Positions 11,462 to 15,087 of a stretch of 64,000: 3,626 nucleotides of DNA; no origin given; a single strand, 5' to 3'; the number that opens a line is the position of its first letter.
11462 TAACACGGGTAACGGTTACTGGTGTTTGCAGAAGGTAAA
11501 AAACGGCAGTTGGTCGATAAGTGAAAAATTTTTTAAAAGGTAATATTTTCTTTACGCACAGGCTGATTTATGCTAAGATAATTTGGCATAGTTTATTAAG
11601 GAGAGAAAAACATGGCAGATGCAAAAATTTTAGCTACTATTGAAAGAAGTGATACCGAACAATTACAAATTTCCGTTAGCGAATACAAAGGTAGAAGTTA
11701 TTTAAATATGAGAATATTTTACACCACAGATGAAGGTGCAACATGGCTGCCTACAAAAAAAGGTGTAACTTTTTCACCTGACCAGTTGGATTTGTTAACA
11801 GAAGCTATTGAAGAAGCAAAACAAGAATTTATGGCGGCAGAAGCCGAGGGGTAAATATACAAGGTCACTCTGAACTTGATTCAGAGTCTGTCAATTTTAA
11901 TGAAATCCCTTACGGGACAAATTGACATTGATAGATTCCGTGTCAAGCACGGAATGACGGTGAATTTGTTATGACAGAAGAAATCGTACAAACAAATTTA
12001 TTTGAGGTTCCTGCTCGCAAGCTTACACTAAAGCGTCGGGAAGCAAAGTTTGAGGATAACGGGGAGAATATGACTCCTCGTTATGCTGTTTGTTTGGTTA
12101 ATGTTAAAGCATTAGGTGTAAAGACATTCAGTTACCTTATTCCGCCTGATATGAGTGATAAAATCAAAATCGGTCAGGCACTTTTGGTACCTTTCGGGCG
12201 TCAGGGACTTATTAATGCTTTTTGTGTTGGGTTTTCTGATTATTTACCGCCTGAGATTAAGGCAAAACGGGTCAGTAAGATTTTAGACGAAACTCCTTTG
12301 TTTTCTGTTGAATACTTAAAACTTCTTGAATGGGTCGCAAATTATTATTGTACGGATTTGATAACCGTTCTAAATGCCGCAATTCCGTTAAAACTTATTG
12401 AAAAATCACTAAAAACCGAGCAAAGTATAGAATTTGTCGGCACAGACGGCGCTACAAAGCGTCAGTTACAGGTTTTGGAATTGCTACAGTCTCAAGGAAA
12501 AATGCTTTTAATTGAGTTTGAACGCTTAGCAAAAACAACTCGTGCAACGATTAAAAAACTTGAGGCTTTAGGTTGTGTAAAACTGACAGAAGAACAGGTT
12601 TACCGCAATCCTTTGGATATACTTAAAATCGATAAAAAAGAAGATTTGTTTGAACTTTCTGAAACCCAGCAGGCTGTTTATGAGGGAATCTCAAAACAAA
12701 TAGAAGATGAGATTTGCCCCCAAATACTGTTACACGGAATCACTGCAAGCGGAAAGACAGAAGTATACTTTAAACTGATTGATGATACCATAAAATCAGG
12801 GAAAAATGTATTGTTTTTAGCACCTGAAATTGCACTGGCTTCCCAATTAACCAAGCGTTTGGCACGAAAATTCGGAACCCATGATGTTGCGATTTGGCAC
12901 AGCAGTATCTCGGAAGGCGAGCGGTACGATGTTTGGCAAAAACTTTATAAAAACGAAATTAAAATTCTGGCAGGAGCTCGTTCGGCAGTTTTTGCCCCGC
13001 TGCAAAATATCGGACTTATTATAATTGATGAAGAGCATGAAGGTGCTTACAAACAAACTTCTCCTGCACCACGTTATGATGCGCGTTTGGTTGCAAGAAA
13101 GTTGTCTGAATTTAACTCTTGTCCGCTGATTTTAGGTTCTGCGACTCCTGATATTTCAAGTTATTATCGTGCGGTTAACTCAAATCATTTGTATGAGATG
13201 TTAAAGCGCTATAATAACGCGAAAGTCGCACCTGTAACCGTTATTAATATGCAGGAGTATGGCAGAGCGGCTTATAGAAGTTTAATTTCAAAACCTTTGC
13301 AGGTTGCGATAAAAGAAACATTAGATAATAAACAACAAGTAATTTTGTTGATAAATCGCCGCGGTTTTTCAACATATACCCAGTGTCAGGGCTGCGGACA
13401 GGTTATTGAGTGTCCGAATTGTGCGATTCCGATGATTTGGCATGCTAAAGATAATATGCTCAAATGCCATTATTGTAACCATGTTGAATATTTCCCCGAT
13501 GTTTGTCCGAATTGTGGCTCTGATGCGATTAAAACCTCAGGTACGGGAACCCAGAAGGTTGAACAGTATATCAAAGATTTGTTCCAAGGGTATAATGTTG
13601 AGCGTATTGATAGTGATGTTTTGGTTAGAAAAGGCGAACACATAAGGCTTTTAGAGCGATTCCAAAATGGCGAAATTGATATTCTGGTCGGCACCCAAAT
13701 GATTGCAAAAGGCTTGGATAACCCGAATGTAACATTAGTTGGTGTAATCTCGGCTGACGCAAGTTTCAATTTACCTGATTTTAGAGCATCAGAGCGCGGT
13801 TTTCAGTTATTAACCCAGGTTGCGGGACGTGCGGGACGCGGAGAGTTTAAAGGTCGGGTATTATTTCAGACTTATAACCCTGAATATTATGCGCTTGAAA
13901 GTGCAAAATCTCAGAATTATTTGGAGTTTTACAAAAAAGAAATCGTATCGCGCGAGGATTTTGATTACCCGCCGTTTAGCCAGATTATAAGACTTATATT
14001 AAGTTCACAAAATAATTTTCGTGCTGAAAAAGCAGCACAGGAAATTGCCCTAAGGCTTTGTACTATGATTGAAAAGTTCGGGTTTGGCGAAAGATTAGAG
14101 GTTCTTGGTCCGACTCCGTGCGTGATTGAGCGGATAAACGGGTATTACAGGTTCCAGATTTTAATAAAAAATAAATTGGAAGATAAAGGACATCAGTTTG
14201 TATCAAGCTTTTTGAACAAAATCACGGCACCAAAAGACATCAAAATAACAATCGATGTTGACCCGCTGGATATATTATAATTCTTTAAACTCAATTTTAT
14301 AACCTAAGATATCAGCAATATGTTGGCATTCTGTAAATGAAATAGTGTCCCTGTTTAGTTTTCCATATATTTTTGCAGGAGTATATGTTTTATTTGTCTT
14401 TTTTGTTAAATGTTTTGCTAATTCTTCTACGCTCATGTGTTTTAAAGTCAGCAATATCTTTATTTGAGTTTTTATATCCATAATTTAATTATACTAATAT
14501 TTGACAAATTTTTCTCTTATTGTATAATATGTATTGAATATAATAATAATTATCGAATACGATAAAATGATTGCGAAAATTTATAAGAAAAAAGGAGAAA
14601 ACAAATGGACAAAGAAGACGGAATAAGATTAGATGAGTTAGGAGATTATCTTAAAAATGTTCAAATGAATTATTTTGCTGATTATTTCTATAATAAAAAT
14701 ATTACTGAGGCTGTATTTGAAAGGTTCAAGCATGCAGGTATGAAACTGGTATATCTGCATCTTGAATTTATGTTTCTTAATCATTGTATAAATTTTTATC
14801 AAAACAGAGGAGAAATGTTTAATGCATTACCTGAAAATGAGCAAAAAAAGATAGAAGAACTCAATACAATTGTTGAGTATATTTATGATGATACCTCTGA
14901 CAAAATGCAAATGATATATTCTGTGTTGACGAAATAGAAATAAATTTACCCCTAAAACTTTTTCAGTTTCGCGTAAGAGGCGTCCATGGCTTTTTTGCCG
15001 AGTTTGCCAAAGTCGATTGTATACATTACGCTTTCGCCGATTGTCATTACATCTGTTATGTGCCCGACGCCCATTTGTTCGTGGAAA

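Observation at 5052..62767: Ten prepilin-like loci in 64 kb, eight of them built as divergent 'small HTH regulator <-> pilin' two-gene modules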

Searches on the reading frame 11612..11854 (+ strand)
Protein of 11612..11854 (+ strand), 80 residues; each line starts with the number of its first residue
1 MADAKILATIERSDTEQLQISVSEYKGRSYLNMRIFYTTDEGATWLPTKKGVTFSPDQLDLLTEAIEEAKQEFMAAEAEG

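Call 47: search_protein_families(library=pfam, proteins=[window:11612-11854:+], max_evalue=1)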
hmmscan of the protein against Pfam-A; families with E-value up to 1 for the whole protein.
window:11612-11854:+ (80 aa): 3 families
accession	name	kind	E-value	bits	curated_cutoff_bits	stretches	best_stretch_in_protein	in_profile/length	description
PF02229.22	PC4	-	5.5e-15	55.1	25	1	15-65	4-52/52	Transcriptional Coactivator p15 (PC4)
PF02012.26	BNR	-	0.051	14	27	1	36-45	1-10/12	BNR/Asp-box repeat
PF10819.13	DUF2564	-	0.061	14.2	26.3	1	54-78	26-50/79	Protein of unknown function (DUF2564)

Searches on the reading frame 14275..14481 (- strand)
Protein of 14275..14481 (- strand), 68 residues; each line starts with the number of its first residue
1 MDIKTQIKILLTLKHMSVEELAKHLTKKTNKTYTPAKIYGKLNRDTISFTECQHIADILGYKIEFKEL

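Call 47: search_protein_families(library=pfam, proteins=[window:14275-14481:-], max_evalue=1)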
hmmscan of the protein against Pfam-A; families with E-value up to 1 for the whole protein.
window:14275-14481:- (68 aa): 5 families
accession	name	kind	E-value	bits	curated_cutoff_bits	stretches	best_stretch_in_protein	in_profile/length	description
PF20075.5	DUF6471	-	0.0032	17.8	26.8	1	3-60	5-61/65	Domain of unknown function (DUF6471)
PF13443.12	HTH_26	-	0.004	17.8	22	1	7-63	2-54/63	Cro/C1-type HTH DNA-binding domain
PF12663.12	DUF3788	-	0.018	15.5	25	1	6-59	68-121/128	Protein of unknown function (DUF3788)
PF17942.8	Morc6_S5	-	0.032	14.7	26.2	1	4-66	15-79/139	Morc6 ribosomal protein S5 domain 2-like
PF00458.25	WHEP-TRS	-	0.12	12.8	32.5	1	2-36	24-50/53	WHEP-TRS domain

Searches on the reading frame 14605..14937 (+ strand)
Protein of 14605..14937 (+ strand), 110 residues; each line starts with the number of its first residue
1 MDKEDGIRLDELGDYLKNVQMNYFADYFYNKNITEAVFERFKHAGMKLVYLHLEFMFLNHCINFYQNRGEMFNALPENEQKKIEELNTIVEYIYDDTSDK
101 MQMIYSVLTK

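Call 47: search_protein_families(library=pfam, proteins=[window:14605-14937:+], max_evalue=1)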
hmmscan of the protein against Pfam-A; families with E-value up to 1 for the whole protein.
window:14605-14937:+ (110 aa): 1 family
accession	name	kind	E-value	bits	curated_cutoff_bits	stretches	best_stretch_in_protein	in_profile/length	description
PF11563.14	Protoglobin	-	0.022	15.2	25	1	14-91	61-135/158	Protoglobin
